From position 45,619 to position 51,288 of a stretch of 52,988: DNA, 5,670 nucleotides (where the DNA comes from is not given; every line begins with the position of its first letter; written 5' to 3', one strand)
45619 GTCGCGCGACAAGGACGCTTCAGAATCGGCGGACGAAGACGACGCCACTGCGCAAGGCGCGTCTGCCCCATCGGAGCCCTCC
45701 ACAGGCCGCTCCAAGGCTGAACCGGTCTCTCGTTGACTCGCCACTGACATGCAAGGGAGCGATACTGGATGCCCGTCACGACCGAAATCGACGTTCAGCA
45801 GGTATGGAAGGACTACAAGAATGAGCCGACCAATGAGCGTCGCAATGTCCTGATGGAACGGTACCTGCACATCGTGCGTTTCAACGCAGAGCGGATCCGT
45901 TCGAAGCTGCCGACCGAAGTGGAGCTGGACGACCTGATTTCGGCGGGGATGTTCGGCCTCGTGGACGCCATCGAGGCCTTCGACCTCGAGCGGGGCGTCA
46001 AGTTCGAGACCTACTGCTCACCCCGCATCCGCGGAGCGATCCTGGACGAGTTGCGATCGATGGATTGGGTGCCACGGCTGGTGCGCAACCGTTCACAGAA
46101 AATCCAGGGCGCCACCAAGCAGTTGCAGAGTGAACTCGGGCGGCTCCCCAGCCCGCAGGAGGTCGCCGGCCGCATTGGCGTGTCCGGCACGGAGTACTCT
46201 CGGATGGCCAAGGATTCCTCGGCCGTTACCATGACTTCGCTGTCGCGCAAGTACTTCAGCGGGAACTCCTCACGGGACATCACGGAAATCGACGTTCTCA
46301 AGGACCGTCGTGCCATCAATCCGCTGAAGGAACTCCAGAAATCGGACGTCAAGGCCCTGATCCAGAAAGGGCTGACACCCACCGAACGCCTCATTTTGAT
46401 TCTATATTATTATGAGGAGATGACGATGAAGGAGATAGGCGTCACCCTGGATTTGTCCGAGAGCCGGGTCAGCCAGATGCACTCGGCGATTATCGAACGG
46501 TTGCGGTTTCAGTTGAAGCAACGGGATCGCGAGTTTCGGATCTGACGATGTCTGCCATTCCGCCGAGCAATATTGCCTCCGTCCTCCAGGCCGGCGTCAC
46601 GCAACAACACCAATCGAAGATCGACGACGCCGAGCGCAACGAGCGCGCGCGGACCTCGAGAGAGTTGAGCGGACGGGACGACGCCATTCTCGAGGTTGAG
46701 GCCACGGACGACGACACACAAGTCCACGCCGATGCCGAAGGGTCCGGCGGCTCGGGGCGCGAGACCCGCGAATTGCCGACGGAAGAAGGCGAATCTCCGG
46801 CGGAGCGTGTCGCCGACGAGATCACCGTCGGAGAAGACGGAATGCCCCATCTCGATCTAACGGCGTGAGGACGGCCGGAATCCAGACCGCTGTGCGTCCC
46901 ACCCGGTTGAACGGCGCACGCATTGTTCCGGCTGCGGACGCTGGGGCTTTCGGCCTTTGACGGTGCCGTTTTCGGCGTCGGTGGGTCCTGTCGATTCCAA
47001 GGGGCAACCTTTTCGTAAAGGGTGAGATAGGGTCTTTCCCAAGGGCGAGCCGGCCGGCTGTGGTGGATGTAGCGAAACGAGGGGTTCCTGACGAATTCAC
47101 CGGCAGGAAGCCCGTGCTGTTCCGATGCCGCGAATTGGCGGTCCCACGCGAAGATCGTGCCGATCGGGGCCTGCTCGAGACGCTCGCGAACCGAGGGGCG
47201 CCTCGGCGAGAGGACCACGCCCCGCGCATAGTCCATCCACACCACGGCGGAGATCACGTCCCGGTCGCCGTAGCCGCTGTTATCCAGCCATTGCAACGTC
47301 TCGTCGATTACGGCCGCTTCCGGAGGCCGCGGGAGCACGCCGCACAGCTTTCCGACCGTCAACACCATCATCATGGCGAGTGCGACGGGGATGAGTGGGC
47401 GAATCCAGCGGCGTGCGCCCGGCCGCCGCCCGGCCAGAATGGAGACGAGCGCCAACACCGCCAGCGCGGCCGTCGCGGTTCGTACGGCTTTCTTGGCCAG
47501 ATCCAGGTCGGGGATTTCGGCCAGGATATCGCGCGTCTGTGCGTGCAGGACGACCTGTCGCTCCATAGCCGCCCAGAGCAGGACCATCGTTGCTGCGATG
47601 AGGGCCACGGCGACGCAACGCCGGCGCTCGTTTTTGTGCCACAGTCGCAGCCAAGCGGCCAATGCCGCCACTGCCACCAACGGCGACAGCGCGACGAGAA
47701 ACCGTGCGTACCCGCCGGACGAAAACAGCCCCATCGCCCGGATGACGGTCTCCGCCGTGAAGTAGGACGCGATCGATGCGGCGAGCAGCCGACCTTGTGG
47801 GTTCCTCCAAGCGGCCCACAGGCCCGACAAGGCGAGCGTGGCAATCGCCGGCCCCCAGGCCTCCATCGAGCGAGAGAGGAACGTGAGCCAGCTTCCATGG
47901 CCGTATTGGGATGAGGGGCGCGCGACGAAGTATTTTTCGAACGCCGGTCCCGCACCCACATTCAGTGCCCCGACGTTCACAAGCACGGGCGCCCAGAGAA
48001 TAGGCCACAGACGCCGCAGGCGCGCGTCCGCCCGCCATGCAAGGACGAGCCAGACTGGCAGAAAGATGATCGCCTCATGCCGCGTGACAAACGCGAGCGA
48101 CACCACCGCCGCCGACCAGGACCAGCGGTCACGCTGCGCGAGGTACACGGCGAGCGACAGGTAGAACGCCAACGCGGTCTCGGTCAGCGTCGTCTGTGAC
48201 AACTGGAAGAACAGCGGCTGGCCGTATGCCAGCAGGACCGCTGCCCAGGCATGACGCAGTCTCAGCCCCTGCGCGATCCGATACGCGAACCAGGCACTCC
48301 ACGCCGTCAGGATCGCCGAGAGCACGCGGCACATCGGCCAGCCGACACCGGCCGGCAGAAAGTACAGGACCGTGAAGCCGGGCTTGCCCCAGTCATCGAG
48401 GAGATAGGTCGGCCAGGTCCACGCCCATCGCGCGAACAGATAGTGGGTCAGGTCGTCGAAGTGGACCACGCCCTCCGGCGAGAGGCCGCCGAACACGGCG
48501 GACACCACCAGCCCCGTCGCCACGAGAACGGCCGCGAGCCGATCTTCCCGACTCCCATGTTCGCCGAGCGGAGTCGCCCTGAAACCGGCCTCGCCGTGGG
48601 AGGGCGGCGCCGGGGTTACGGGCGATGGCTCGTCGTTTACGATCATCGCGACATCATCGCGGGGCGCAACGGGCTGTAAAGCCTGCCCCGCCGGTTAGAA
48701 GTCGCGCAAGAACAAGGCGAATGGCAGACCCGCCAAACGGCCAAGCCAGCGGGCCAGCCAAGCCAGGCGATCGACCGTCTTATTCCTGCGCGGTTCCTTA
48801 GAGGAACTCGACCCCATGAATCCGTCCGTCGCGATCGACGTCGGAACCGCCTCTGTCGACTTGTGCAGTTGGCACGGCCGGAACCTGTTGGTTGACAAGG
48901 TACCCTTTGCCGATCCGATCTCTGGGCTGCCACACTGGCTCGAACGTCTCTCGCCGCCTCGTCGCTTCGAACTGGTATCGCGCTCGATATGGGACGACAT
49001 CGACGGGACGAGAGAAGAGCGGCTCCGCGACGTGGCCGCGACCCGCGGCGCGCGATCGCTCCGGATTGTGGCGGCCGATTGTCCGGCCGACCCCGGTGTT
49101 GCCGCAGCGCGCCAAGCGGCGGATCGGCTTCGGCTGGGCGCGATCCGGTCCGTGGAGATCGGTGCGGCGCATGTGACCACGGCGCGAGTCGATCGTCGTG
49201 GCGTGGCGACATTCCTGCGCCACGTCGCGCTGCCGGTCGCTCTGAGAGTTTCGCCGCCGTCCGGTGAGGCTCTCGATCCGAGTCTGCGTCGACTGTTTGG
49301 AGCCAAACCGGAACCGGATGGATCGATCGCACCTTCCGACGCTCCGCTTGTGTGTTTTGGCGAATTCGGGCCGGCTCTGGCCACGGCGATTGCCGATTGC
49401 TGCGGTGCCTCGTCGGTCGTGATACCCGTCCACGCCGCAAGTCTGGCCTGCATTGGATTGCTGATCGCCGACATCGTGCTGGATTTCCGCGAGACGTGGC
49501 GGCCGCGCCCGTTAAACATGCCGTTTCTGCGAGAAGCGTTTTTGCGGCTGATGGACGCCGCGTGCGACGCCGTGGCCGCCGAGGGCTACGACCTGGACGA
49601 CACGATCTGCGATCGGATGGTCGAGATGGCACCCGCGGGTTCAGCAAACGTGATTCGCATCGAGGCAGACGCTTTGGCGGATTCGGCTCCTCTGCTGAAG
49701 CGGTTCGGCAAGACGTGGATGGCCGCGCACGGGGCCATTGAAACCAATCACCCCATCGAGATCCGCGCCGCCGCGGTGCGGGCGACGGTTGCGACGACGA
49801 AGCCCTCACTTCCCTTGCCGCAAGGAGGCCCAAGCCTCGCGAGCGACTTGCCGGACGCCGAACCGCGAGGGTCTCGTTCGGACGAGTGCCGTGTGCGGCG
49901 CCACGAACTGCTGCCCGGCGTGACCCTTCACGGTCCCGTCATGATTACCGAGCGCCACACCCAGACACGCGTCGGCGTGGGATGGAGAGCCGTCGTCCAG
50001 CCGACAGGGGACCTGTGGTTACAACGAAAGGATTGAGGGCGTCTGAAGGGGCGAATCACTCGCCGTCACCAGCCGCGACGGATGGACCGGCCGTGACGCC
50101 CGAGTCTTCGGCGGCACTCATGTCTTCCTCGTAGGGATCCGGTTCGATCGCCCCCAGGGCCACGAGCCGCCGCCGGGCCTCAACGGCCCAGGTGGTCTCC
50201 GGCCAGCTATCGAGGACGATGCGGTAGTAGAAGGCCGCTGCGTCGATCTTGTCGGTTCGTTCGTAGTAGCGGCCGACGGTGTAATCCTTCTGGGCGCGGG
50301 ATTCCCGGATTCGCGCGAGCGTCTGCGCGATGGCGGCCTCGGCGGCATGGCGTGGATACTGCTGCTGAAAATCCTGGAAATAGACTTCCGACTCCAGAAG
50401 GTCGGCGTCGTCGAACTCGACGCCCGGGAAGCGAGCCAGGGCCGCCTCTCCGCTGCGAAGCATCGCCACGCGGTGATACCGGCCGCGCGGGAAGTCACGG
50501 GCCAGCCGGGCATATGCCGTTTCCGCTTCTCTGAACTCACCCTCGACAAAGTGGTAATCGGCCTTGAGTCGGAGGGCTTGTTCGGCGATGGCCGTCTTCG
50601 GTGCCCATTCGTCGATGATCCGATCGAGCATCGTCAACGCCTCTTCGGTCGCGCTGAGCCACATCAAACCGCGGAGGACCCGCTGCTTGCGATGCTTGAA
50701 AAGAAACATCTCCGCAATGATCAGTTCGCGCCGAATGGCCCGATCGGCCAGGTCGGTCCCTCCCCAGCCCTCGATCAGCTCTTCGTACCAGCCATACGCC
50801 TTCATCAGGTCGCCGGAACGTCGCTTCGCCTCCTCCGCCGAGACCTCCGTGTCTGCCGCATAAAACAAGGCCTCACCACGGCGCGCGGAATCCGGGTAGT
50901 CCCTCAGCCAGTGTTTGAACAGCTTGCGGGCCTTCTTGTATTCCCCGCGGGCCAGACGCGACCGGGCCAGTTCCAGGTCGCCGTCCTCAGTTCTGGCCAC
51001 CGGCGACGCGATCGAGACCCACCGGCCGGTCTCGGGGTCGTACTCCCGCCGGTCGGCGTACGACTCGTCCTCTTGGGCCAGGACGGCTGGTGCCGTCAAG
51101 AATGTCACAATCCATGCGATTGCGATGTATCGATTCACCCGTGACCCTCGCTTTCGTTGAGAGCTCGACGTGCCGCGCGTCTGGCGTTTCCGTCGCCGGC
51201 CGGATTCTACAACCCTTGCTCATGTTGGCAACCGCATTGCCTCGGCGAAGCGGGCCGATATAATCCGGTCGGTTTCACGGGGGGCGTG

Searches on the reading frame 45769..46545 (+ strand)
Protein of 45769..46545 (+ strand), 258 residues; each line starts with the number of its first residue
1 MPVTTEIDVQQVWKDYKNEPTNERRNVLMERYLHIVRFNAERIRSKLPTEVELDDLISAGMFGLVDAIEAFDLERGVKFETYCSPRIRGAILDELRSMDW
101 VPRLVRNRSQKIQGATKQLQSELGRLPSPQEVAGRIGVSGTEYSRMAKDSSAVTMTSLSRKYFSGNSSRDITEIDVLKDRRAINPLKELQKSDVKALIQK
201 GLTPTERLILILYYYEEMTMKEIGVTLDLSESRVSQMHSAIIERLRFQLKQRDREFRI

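Call 8: search_protein_families(library=pfam, proteins=[window:45769-46545:+], max_evalue=0.001)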
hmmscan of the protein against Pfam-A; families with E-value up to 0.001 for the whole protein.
window:45769-46545:+ (258 aa): 4 families
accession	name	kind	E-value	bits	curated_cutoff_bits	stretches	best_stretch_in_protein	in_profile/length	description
PF04545.22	Sigma70_r4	-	2.6e-14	52.9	24.1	1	201-246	4-49/50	Sigma-70, region 4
PF04542.20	Sigma70_r2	-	3.5e-13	49.6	24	1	28-100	1-70/71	Sigma-70 region 2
PF04539.22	Sigma70_r3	-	1.1e-08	35.5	25.3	1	110-158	4-52/78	Sigma-70 region 3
PF08281.18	Sigma70_r4_2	-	4.3e-07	29.9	25.7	1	202-238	11-47/54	Sigma-70, region 4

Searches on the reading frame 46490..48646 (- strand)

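Call 8: search_protein_families(library=pfam, proteins=[window:46490-48646:-], max_evalue=0.001)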
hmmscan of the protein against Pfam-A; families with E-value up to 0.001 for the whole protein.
window:46490-48646:- (718 aa): 0 families

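Call 24: search_protein_families(library=ncbifam, proteins=[window:46490-48646:-], max_evalue=0.1)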
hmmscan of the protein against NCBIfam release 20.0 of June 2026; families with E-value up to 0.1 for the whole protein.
window:46490-48646:- (718 aa): 2 families
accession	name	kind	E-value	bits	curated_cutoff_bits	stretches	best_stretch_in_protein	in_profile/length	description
NF046093.1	AZOBR_p60025_fam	subfamily_domain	6.9e-05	22.2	150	1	108-219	118-229/232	AZOBR_p60025 family cell surface glycopolymer formation protein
NF052656.1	SprProtYtrHBac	equivalog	0.032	14.5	150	1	287-376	3-80/108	sporulation membrane protein YtrH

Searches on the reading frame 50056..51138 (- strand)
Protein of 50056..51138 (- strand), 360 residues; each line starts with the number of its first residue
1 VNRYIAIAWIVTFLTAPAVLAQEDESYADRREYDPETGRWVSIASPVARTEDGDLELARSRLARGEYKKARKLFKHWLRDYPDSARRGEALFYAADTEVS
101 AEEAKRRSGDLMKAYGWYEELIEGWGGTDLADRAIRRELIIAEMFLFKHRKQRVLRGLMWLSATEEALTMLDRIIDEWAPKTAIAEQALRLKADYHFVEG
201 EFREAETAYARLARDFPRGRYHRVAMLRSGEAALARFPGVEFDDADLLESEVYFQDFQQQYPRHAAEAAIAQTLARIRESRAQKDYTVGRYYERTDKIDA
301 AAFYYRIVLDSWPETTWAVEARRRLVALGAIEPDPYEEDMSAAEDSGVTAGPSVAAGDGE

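Call 8: search_protein_families(library=pfam, proteins=[window:50056-51138:-], max_evalue=0.001)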
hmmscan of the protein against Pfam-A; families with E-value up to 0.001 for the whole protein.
window:50056-51138:- (360 aa): 4 families
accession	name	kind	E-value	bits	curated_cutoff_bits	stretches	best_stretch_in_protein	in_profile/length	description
PF13525.12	YfiO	-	1.4e-12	48.3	25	1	180-321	36-180/203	Outer membrane lipoprotein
PF13428.12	TPR_14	-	2.5e-08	34.2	23.5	0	55-86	5-36/44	Tetratricopeptide repeat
PF13174.12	TPR_6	-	1.4e-07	32.1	26.3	0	55-84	4-33/33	Tetratricopeptide repeat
PF14559.12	TPR_19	-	0.0006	20.5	25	0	55-86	29-60/68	Tetratricopeptide repeat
